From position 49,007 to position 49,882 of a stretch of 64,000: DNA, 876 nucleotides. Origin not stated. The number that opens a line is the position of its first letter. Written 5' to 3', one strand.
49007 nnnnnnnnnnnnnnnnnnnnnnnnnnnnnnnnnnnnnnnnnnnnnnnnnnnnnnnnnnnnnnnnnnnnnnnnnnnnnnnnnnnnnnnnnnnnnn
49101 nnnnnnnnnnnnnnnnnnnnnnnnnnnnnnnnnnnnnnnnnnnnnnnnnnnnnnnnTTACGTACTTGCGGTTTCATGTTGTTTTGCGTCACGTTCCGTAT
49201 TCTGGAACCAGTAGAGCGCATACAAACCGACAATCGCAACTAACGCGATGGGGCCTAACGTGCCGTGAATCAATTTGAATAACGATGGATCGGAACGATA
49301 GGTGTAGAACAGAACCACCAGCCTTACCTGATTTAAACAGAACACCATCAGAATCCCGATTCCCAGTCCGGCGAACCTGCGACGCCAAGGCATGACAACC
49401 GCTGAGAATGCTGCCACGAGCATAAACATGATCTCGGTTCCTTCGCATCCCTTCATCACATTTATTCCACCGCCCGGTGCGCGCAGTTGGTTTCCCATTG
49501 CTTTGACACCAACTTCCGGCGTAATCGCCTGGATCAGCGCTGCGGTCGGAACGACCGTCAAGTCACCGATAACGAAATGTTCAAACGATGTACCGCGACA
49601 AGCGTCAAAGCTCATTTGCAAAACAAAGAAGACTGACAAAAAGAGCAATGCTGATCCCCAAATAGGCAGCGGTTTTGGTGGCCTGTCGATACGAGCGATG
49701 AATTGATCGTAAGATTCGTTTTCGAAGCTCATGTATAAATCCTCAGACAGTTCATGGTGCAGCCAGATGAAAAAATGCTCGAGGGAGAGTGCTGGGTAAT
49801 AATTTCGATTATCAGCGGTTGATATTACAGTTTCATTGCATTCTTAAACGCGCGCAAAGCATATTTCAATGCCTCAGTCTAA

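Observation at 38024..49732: Exosortase H / IPTL-CTERM surface-protein system co-operonic with a transglutaminase-like giant protein and a Sec-dependent Rhs toxin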

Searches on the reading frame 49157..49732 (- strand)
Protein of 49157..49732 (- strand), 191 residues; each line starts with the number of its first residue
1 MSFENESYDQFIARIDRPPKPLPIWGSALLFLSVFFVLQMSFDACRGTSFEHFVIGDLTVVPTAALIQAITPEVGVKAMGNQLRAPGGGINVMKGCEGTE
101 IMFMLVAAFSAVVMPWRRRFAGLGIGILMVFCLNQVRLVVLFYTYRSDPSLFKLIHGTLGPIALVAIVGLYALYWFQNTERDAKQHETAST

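Call 4: search_protein_families(library=ncbifam, proteins=[window:49157-49732:-], max_evalue=0.01)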
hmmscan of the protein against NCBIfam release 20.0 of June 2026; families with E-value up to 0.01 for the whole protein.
window:49157-49732:- (191 aa): 13 families
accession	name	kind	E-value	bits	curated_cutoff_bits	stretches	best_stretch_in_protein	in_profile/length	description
TIGR04300.1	exosort_XrtM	exception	8.9e-18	65.2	125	1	49-176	15-141/150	exosortase family protein XrtM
TIGR04178.1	exo_archaeo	signature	4.8e-12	46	23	1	91-176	2-94/97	exosortase/archaeosortase family protein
TIGR04177.1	exosort_XrtH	exception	2e-11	44.2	86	1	73-180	47-156/158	exosortase H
TIGR03762.1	archaeo_artC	exception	4.9e-08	33.1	100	1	29-176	126-271/274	archaeosortase C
NF046081.1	exosort_XrtX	exception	7.3e-08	32.5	170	1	63-181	44-164/168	exosortase X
NF033505.2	paceosortase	exception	4.4e-07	30.2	80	1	49-162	20-131/167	pacearchaeosortase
TIGR04128.1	exoso_Fjoh_1448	exception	1.1e-06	29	90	1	91-178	84-171/174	exosortase family protein XrtF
TIGR03763.1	cyanoexo_CrtA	exception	4.9e-06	26.2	150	1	74-176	149-258/260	cyanoexosortase A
TIGR04144.1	archaeo_VPXXXP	exception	1e-05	25.6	150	1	90-177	64-151/156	archaeosortase B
TIGR04124.1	archaeo_artE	exception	2.1e-05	24.6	95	1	30-177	7-149/153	archaeosortase family protein ArtE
TIGR04125.1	exosort_PGF_TRM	exception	4.8e-05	22.9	75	1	58-153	108-205/271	archaeosortase A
NF046083.1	exosort_XrtY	exception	0.00011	22.1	160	1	84-175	77-166/168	exosortase Y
NF033464.1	cyanoexo_CrtC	exception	0.00063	19.4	225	1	44-169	137-265/278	cyanoexosortase C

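Call 5: search_protein_families(library=pfam, proteins=[window:49157-49732:-], max_evalue=0.01)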
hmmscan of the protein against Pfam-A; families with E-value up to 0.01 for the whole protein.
window:49157-49732:- (191 aa): 1 family
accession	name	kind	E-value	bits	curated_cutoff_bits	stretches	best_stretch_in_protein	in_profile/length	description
PF09721.15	Exosortase_EpsH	-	4.2e-07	30.1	25.7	1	74-175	144-252/254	Transmembrane exosortase (Exosortase_EpsH)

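Call 11: find_encoding_contigs(protein=window:49157-49732:-, flank=10000, max_places=10)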
Protein window:49157-49732:- (191 aa): no gene with exactly this product is on record in the collection.
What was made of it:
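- Tried and rejected: Not on record (call 11).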

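Call 12: find_homologous_proteins(query=window:49157-49732:-, max_evalue=0.001)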
Query window:49157-49732:- (191 aa): 102 proteins with E <= 0.001 among 359 candidates.
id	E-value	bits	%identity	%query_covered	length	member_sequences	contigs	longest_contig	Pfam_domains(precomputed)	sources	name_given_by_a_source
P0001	4.2e-116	403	95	100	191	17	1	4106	PF09721.16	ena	-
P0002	3.9e-96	338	78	98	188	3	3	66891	PF09721.16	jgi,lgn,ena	-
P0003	8.5e-95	334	79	98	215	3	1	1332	PF09721.16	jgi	-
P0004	4.6e-94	332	76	98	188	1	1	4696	PF09721.16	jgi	jgi:exosortase/archaeosortase family protein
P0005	1.8e-91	323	75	98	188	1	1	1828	PF09721.16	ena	-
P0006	3.3e-90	319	74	98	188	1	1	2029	PF09721.16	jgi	jgi:exosortase/archaeosortase family protein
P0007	2.7e-89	316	72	98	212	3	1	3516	PF09721.16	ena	-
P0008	2.2e-87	310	70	97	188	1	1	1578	PF09721.16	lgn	-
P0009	5.4e-87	309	73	97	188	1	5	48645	PF09721.16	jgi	jgi:exosortase/archaeosortase family protein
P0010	1.4e-86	307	71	97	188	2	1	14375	PF09721.16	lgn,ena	-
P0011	1.5e-86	307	70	97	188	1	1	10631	PF09721.16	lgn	-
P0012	4.1e-86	306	71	97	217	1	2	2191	PF09721.16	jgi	jgi:exosortase/archaeosortase family protein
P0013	1.9e-85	303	75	90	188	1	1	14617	PF09721.16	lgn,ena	-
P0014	2.1e-85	303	71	98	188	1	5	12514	PF09721.16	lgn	-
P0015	2.2e-85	303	71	95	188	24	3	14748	PF09721.16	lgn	-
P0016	2.7e-85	303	70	95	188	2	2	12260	PF09721.16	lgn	-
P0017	3.2e-85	303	75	91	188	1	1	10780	PF09721.16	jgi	jgi:exosortase family protein XrtM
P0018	3.3e-85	303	69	97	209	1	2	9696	PF09721.16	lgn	-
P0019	7.8e-85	301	69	97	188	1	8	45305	PF09721.16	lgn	-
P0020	5.3e-84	299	70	97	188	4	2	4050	PF09721.16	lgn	-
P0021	7.2e-84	298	67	98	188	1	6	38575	PF09721.16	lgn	-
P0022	1.2e-83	298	71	95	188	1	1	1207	PF09721.16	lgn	-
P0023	1.3e-83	297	73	92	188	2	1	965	PF09721.16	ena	-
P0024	1.5e-83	297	70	95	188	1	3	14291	PF09721.16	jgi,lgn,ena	-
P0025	3.0e-83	296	67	97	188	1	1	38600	PF09721.16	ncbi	-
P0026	3.0e-83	296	68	98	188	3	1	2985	PF09721.16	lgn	-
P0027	3.0e-83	296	68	95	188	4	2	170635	PF09721.16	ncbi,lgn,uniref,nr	ncbi:MAG: archaeosortase/exosortase family protein [Dechloromonas sp.]|uniref:archaeosortase/exosort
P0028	3.4e-83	296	68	97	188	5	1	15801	PF09721.16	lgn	-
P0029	3.4e-83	296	69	97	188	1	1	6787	PF09721.16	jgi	jgi:exosortase family protein XrtM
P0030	5.8e-83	295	69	97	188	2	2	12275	PF09721.16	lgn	-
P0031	7.0e-83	295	71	97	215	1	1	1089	PF09721.16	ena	-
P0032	7.7e-83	295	71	97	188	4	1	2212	PF09721.16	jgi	jgi:exosortase/archaeosortase family protein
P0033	9.3e-83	295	71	97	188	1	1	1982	PF09721.16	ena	-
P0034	1.0e-82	295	69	97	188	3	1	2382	PF09721.16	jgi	jgi:exosortase family protein XrtM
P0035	1.2e-82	294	72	91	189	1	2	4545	PF09721.16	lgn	-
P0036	1.7e-82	294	68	98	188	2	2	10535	PF09721.16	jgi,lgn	jgi:exosortase family protein XrtM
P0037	2.0e-82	294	67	98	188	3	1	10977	PF09721.16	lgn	-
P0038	2.9e-82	293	66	98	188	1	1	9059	PF09721.16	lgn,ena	-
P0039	3.7e-82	293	65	98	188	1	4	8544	PF09721.16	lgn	-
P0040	4.3e-82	293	67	97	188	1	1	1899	PF09721.16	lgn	-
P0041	5.5e-82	292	67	96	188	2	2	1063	PF09721.16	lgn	-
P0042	4.1e-81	289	67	98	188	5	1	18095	PF09721.16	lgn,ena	-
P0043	6.1e-81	289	66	97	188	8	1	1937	PF09721.16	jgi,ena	-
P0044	6.4e-81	289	68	94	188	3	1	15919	PF09721.16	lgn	-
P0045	9.7e-81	288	68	94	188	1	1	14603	PF09721.16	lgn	-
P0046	1.5e-80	287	68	95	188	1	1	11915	PF09721.16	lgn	-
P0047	1.8e-80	287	74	91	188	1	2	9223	PF09721.16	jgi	jgi:exosortase/archaeosortase family protein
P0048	5.2e-80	286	64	98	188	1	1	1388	PF09721.16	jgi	jgi:exosortase family protein XrtM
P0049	5.7e-80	286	66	97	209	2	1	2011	PF09721.16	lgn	-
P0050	6.2e-80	285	73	91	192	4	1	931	PF09721.16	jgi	jgi:exosortase/archaeosortase family protein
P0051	7.3e-80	285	65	98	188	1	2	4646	PF09721.16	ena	-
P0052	3.5e-79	283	65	97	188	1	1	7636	PF09721.16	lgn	-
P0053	4.8e-79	283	67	98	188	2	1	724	PF09721.16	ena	-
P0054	8.8e-79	282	70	94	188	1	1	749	PF09721.16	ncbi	-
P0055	5.9e-78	279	67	97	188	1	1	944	PF09721.16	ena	-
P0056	7.8e-78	279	66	97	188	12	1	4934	PF09721.16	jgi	-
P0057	1.4e-77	278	65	96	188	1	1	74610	PF09721.16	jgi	jgi:exosortase family protein XrtM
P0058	2.1e-77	277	68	92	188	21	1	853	PF09721.16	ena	-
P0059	2.2e-77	277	71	93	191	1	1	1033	PF09721.16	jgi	jgi:exosortase/archaeosortase family protein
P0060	2.6e-77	277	63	98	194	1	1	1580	PF09721.16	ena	-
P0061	7.3e-77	275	77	83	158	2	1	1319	PF09721.16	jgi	jgi:exosortase/archaeosortase family protein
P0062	7.9e-77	275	64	98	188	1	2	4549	PF09721.16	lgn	-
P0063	1.1e-76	275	68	91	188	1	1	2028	PF09721.16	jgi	jgi:exosortase/archaeosortase family protein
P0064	3.0e-76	273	70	90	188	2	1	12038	PF09721.16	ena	-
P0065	2.0e-75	271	64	97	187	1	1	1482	PF09721.16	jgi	jgi:exosortase/archaeosortase family protein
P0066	2.4e-74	267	67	90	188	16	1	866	PF09721.16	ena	-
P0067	5.0e-73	263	63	96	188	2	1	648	PF09721.16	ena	-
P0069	6.4e-73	263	67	91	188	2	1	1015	PF09721.16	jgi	-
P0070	1.0e-72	262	69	91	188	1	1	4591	PF09721.16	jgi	jgi:exosortase/archaeosortase family protein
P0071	3.7e-72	260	66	91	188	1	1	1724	PF09721.16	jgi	jgi:exosortase/archaeosortase family protein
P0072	7.0e-72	259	71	85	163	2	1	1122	PF09721.16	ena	-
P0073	1.0e-69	252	63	92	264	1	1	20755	PF09721.16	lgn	-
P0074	2.8e-69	251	61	98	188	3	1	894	PF09721.16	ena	-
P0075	7.0e-69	249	66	90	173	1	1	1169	PF09721.16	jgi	jgi:exosortase family protein XrtM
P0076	1.7e-66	242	73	77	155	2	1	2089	PF09721.16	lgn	-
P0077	3.0e-64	234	59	95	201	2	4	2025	PF09721.16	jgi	jgi:exosortase/archaeosortase family protein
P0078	7.1e-63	230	69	76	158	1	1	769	PF09721.16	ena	-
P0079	6.9e-62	227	64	79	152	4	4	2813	PF09721.16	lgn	-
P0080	3.6e-60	221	60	87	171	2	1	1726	PF09721.16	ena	-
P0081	9.7e-59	216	62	82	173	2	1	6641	PF09721.16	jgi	jgi:exosortase family protein XrtM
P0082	1.1e-55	206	93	54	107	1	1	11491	PF09721.16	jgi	jgi:exosortase/archaeosortase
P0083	9.6e-53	197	53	83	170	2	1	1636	PF09721.16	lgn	-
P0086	3.6e-46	175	44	95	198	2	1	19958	PF09721.16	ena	-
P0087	5.7e-45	171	50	81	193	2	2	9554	PF09721.16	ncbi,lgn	-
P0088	7.1e-45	171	46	87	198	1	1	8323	PF09721.16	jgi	jgi:exosortase/archaeosortase family protein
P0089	4.6e-44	169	44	95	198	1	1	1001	PF09721.16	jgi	jgi:exosortase/archaeosortase family protein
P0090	7.3e-44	168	44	88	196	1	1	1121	PF09721.16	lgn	-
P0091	1.4e-43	167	45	92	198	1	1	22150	PF09721.16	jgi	jgi:exosortase family protein XrtM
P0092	3.2e-39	153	44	88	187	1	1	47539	-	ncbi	-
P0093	3.4e-39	153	45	81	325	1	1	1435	PF00217.25,PF09721.16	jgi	-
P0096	7.0e-38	148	45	85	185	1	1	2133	PF09721.16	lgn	-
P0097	7.7e-37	145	45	82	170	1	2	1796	PF09721.16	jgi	jgi:exosortase/archaeosortase family protein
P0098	9.2e-35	138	46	77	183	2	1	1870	PF09721.16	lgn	-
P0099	1.3e-33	134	45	79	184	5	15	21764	PF09721.16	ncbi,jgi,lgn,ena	-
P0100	5.7e-33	132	47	75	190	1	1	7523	PF09721.16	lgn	-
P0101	2.7e-29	120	41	77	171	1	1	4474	PF09721.16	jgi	jgi:exosortase/archaeosortase family protein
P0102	1.3e-28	118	42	75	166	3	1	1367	PF09721.16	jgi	jgi:exosortase/archaeosortase family protein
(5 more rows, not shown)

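Call 13: find_encoding_contigs(protein=P0002, flank=10000, max_places=3)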
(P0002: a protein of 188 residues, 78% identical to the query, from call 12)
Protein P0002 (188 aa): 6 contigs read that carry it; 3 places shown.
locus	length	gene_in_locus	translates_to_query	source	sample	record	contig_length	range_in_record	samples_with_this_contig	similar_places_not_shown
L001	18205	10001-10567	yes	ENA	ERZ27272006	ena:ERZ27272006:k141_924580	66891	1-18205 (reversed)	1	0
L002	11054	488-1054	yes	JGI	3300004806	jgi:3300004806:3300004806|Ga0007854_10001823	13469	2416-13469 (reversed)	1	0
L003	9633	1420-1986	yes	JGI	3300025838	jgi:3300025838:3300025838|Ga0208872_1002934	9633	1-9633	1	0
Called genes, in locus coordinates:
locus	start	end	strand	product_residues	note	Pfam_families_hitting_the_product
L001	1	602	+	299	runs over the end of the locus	PF01370:Epimerase, PF16363:GDP_Man_Dehyd (weak), PF08338:DUF1731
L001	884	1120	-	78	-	-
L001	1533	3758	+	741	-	PF02743:dCache_1, PF00512:HisKA, PF02518:HATPase_c, PF00072:Response_reg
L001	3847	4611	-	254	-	PF00072:Response_reg, PF00486:Trans_reg_C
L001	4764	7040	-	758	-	PF00072:Response_reg, PF00989:PAS, PF13188:PAS_8 (weak), PF08447:PAS_3 (weak), PF08448:PAS_4 (faint), PF13426:PAS_9, PF00990:GGDEF, PF00563:EAL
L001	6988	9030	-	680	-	PF08668:HDOD, PF01966:HD, PF00512:HisKA (weak), PF02518:HATPase_c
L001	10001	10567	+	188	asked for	PF09721:Exosortase_EpsH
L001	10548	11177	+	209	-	-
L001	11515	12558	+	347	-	PF00990:GGDEF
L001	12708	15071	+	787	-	PF07715:Plug, PF00593:TonB_dep_Rec_b-barrel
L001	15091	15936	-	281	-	PF08668:HDOD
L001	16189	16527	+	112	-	-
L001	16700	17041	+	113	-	-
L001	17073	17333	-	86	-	-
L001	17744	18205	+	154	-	?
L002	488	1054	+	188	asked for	PF09721:Exosortase_EpsH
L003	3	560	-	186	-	?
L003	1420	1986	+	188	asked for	PF09721:Exosortase_EpsH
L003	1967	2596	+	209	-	-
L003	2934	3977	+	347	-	PF00990:GGDEF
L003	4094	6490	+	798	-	PF07715:Plug, PF00593:TonB_dep_Rec_b-barrel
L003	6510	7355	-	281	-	PF08668:HDOD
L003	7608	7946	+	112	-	-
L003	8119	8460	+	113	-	-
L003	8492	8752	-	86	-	-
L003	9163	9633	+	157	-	?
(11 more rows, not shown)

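Call 14: find_encoding_contigs(protein=P0027, flank=10000, max_places=3)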
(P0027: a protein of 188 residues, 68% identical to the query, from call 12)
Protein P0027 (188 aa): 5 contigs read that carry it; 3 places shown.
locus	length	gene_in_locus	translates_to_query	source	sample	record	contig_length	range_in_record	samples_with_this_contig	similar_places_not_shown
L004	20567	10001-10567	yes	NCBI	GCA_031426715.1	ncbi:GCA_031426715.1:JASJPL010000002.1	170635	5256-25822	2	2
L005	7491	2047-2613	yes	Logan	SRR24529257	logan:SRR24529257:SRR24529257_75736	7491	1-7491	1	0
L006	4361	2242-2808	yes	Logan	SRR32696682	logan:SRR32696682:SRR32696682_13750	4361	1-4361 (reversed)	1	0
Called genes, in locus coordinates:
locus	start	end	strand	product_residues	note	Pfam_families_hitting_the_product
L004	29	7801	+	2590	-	PF01841:Transglut_core, PF20148:DUF6531, PF25023:TEN_YD-shell (faint), PF05593:RHS_repeat (weak), PF14412:AHH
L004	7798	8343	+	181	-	-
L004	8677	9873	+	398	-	-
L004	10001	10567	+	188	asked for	PF09721:Exosortase_EpsH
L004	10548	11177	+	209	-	-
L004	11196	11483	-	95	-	PF00216:Bac_DNA_binding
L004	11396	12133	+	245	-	-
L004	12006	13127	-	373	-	-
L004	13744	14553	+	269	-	PF00005:ABC_tran, PF13304:AAA_21 (faint)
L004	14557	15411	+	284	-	PF12974:Phosphonate-bd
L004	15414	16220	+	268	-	PF00528:BPD_transp_1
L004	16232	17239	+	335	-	PF00389:2-Hacid_dh, PF02826:2-Hacid_dh_C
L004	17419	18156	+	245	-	PF03466:LysR_substrate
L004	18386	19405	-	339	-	PF02899:Phage_int_SAM_1, PF13102:Phage_int_SAM_5 (faint), PF00589:Phage_integrase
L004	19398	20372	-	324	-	PF00589:Phage_integrase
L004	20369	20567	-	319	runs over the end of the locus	PF00589:Phage_integrase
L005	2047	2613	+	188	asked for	PF09721:Exosortase_EpsH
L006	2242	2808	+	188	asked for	PF09721:Exosortase_EpsH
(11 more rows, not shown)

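Call 17: find_related_loci(query=A1, collection=genome_contigs, flank=10000)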
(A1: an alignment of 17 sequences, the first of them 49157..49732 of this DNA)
Query A1 (191 aa) in genome_contigs; peptide patterns used: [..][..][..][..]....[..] (x = any residue, [..] = any of these).
87 stretches matched a pattern; 73 encode a relative of the query (tblastn E <= 1e-3); 73 distinct loci.
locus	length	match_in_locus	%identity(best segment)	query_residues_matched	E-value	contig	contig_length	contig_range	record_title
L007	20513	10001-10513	73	5-175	7e-87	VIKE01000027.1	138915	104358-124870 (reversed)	MAG: Rhodocyclaceae bacterium isolate X1_MetaBAT.22 scaffold_466, whole genome shotgun sequence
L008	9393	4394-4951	69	5-190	3e-84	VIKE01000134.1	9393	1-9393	MAG: Rhodocyclaceae bacterium isolate X1_MetaBAT.22 scaffold_5364, whole genome shotgun sequence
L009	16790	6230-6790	69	5-191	2e-83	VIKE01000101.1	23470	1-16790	MAG: Rhodocyclaceae bacterium isolate X1_MetaBAT.22 scaffold_1904, whole genome shotgun sequence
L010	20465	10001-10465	50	17-171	1e-50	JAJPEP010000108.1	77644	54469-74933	MAG: Thiobacillus sp. isolate Sulfur_bin.2 S42_k141_32826, whole genome shotgun sequence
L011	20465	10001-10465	50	17-171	1e-50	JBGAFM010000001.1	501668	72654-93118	MAG: Thiobacillus sp. isolate MAG_MBR_H125.52 MBRH125-52_opera_contig_114, whole genome shotgun sequence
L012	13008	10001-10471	48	15-171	2e-48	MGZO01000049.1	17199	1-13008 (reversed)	MAG: Hydrogenophilales bacterium RIFOXYD1_FULL_62_11 rifoxyd1_full_scaffold_2413, whole genome shotgun sequence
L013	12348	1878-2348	49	16-171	9e-48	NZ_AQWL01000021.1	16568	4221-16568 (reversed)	Thiobacillus denitrificans DSM 12475 B059DRAFT_scaffold_20.21_C, whole genome shotgun sequence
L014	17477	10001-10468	48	17-171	2e-47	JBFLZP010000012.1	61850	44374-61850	MAG: Pseudomonadota bacterium isolate MAG114 MAG114_12, whole genome shotgun sequence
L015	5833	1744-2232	47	16-175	1e-46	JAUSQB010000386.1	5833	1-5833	MAG: Rugosibacter sp. isolate E23_concoct.bin.51 E23_k141_74742, whole genome shotgun sequence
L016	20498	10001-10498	46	16-182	2e-46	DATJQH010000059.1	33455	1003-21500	MAG TPA_asm: Rhodocyclaceae bacterium isolate SMAG_U14935 k141_403213, whole genome shotgun sequence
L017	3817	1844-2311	47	13-171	2e-46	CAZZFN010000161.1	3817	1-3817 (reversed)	MAG TPA_asm: uncultured Methyloversatilis sp. isolate SRP093185_co1_20 genome assembly, contig: NODE_17880_length_3817_c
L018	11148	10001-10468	47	17-171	4e-46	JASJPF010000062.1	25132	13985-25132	MAG: Thiobacillus sp. isolate MAG_58 NODE_1062_length_25132_cov_12.330024, whole genome shotgun sequence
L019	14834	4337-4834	47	18-183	1e-44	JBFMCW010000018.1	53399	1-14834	MAG: Pseudomonadota bacterium isolate MAG203 MAG203_18, whole genome shotgun sequence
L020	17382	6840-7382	43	2-184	1e-44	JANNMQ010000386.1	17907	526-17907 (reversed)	MAG: Rubrivivax sp. isolate SOY_35_metabat.269 SOY_35_k141_2914009, whole genome shotgun sequence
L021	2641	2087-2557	50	16-171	1e-44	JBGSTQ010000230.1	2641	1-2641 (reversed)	MAG: Thiobacillaceae bacterium isolate JTS-AC214 k141_2700536, whole genome shotgun sequence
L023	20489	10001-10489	46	13-175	3e-44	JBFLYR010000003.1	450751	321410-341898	MAG: Pseudomonadota bacterium isolate MAG090 MAG090_3, whole genome shotgun sequence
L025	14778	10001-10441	48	19-165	2e-43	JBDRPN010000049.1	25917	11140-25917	MAG: Pseudomonadota bacterium isolate MEGAHIT-group-2.120 k141_109760, whole genome shotgun sequence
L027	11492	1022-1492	47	16-171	2e-43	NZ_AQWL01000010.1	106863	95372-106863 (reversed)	Thiobacillus denitrificans DSM 12475 B059DRAFT_scaffold_9.10_C, whole genome shotgun sequence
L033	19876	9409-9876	49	17-171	3e-41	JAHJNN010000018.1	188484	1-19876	MAG: Gammaproteobacteria bacterium isolate Old_saline_glass_biofilm.mb.4 Old_saline_glass_bi.mb.4_k141_77822, whole geno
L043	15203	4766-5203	46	20-165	4e-38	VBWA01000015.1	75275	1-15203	MAG: Rhodocyclaceae bacterium isolate X1_MaxBin.001 scaffold_150, whole genome shotgun sequence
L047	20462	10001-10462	41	24-178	6e-37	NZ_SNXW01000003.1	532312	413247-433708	Aquabacterium commune strain DSM 11901 Ga0310490_103, whole genome shotgun sequence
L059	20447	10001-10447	42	27-175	2e-33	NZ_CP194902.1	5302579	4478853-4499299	Methylocaldum sp. GT1BB plasmid unnamed, complete sequence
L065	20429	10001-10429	41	38-180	4e-29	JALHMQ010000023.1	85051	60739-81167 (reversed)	MAG: Burkholderiaceae bacterium isolate Bin_34_1_sub c_000000001648, whole genome shotgun sequence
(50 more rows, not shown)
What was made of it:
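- The carriers are free-living environmental Beta- and Gammaproteobacteria (call 17).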

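Call 43: search_protein_families(library=pfam, proteins=[L033:10631-12130:+], max_evalue=0.01)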
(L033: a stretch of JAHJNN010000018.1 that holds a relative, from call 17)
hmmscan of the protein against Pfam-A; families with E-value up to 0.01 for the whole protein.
L033:10631-12130:+ (499 aa): 4 families
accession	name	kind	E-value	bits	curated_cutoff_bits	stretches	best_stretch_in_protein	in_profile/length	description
PF05345.18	He_PIG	-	1.5e-08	35.4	24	1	380-452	4-87/96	Putative Ig domain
PF13243.12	SQHop_cyclase_C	-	3e-08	33.5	26.1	2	242-325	206-290/319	Squalene-hopene cyclase C-terminal domain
PF07678.20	TED_complement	-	7.4e-05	22.4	22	0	13-47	102-136/312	A-macroglobulin TED domain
PF00432.27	Prenyltrans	-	0.0023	17.9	26.5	0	13-80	136-205/304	Prenyltransferase alpha-alpha toroid domain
